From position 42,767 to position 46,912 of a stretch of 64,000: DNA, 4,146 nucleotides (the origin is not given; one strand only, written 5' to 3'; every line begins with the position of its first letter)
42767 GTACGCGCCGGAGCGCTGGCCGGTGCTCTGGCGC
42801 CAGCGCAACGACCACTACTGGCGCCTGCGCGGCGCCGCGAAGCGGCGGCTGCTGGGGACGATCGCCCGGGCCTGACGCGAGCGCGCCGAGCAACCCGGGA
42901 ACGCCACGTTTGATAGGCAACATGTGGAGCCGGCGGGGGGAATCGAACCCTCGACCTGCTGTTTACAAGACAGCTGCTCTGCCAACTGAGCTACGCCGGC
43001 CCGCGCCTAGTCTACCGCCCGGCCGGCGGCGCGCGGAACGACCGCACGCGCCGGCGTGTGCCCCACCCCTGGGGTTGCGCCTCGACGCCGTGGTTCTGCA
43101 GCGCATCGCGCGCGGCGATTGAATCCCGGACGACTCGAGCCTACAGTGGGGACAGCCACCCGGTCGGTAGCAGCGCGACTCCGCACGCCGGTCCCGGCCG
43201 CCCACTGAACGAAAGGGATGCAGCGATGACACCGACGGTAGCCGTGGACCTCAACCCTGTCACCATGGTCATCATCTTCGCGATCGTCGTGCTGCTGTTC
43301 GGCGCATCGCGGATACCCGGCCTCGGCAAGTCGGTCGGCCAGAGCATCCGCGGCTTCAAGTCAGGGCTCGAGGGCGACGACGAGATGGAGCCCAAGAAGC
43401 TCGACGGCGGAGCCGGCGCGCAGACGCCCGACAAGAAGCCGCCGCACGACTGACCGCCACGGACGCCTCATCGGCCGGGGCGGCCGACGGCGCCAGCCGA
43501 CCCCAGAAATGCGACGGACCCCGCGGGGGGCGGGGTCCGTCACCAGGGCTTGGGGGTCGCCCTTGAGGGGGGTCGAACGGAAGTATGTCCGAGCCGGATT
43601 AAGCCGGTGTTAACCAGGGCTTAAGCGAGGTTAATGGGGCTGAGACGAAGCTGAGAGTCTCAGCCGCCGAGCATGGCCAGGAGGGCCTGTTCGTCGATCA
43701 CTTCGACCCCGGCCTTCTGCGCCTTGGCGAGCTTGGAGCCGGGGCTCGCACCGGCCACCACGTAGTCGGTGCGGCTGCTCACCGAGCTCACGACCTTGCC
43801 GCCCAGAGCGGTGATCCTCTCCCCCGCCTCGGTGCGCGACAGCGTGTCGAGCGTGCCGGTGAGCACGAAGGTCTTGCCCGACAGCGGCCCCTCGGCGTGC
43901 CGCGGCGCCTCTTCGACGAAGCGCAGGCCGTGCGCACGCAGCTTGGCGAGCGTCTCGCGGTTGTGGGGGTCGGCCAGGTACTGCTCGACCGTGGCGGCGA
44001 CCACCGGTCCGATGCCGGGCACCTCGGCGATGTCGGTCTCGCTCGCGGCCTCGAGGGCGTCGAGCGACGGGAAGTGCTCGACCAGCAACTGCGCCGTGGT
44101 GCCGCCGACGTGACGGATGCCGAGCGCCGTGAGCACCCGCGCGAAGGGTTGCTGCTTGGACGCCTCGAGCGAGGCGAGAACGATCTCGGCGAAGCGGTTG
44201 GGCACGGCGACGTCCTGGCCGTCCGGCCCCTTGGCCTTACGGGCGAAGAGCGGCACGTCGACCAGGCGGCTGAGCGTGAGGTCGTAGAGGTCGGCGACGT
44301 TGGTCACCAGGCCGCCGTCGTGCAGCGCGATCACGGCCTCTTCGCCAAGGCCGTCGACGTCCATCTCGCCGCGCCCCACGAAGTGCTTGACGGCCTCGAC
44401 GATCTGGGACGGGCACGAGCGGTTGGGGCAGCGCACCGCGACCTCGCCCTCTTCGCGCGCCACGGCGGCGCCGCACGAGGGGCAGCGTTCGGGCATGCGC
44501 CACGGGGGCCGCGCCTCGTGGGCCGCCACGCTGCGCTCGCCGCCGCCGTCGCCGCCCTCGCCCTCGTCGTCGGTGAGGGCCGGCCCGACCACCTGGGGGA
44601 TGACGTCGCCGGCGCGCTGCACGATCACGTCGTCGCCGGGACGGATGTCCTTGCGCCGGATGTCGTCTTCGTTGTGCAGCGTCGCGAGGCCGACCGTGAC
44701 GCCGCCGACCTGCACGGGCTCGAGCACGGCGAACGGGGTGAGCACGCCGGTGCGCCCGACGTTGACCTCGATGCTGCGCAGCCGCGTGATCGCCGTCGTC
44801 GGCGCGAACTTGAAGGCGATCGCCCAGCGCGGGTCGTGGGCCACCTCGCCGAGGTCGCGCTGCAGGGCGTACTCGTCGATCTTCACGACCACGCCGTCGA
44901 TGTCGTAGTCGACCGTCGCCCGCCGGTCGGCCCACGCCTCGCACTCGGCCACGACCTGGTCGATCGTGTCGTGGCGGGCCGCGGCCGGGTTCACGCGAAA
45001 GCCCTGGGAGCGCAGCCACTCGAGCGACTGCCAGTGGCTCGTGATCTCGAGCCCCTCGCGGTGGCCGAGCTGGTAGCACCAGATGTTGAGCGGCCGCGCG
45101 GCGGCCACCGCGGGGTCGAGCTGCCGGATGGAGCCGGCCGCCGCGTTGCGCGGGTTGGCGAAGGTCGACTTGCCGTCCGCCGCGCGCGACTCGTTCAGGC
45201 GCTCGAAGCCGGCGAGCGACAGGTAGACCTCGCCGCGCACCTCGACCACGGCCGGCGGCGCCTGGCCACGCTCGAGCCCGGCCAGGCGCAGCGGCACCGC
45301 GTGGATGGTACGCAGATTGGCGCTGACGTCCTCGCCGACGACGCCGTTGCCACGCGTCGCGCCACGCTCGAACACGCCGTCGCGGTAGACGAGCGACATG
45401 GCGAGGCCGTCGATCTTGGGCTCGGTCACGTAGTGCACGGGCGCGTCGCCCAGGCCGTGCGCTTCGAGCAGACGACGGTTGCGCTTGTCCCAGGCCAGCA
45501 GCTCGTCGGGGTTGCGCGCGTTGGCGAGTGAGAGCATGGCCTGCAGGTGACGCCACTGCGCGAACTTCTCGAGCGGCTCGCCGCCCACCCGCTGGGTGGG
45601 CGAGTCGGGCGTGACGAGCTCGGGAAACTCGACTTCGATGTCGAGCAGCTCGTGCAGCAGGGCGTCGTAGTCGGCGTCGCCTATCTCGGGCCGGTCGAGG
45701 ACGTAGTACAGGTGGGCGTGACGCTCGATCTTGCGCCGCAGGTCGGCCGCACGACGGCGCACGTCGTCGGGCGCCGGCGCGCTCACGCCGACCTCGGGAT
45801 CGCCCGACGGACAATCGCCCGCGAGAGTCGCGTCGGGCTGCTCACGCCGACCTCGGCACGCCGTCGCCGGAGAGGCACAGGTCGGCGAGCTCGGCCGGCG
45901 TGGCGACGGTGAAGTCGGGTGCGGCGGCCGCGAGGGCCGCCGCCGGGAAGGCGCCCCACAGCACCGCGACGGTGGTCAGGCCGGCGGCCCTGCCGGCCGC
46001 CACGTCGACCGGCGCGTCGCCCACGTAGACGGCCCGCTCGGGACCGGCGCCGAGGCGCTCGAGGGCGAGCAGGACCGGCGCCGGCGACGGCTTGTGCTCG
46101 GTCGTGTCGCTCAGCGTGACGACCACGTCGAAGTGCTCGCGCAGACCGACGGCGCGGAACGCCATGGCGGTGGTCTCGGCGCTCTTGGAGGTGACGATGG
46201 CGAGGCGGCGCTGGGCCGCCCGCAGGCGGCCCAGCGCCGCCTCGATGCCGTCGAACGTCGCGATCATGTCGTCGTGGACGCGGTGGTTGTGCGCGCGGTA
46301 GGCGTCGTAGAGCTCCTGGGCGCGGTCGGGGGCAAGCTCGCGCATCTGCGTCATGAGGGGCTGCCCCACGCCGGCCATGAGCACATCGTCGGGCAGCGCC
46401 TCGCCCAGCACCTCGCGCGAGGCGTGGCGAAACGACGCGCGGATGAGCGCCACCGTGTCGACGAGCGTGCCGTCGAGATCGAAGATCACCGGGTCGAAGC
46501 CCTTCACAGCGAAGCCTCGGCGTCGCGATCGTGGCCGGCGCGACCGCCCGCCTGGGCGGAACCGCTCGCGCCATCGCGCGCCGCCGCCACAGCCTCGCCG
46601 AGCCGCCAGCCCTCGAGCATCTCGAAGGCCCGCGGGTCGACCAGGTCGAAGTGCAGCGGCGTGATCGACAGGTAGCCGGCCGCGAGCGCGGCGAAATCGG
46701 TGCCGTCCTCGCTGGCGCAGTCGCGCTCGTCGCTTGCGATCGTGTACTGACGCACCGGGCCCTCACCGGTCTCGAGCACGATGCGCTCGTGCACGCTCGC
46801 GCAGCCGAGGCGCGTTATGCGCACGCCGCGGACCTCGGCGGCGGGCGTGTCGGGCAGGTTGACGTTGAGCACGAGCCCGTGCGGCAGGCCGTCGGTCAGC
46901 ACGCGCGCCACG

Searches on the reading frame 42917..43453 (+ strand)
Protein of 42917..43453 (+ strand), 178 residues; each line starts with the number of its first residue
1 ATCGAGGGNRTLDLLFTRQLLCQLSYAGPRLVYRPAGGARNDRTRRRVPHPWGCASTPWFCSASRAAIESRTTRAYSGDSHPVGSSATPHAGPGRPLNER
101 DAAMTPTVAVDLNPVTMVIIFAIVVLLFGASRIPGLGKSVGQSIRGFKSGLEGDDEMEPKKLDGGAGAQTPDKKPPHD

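Call 11: search_protein_families(library=pfam, proteins=[window:42917-43453:+], max_evalue=0.01)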
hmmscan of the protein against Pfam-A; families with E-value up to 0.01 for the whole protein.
window:42917-43453:+ (178 aa): 1 family
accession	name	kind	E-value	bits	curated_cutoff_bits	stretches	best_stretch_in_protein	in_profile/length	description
PF02416.21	TatA_B_E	-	4.2e-13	48.8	21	1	116-158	5-47/53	mttA/Hcf106 family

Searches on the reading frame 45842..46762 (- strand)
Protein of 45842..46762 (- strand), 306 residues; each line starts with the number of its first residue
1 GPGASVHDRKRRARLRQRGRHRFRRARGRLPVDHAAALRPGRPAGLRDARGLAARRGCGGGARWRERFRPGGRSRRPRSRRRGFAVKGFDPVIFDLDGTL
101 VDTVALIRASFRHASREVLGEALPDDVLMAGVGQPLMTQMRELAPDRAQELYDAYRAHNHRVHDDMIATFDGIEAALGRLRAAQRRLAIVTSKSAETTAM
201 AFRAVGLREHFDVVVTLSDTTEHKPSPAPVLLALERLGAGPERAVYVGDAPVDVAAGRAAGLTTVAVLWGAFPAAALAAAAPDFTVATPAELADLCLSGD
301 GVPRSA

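Call 12: search_protein_families(library=pfam, proteins=[window:45842-46762:-], max_evalue=0.01)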
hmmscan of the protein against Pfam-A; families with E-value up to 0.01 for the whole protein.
window:45842-46762:- (306 aa): 5 families
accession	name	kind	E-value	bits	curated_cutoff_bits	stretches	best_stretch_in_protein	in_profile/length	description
PF13419.12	HAD_2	-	6.8e-42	144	23.8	1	92-267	1-178/178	Haloacid dehalogenase-like hydrolase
PF00702.32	Hydrolase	-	1.1e-26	94.9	26.4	1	92-261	4-191/191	haloacid dehalogenase-like hydrolase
PF13242.12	Hydrolase_like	-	4.7e-12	46.1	22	1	223-287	3-70/75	HAD-hyrolase-like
PF12710.13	HAD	-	6.2e-10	40.2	27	1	92-257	1-188/189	haloacid dehalogenase-like hydrolase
PF08448.16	PAS_4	-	0.0062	17.2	23.1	0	93-148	10-64/110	PAS fold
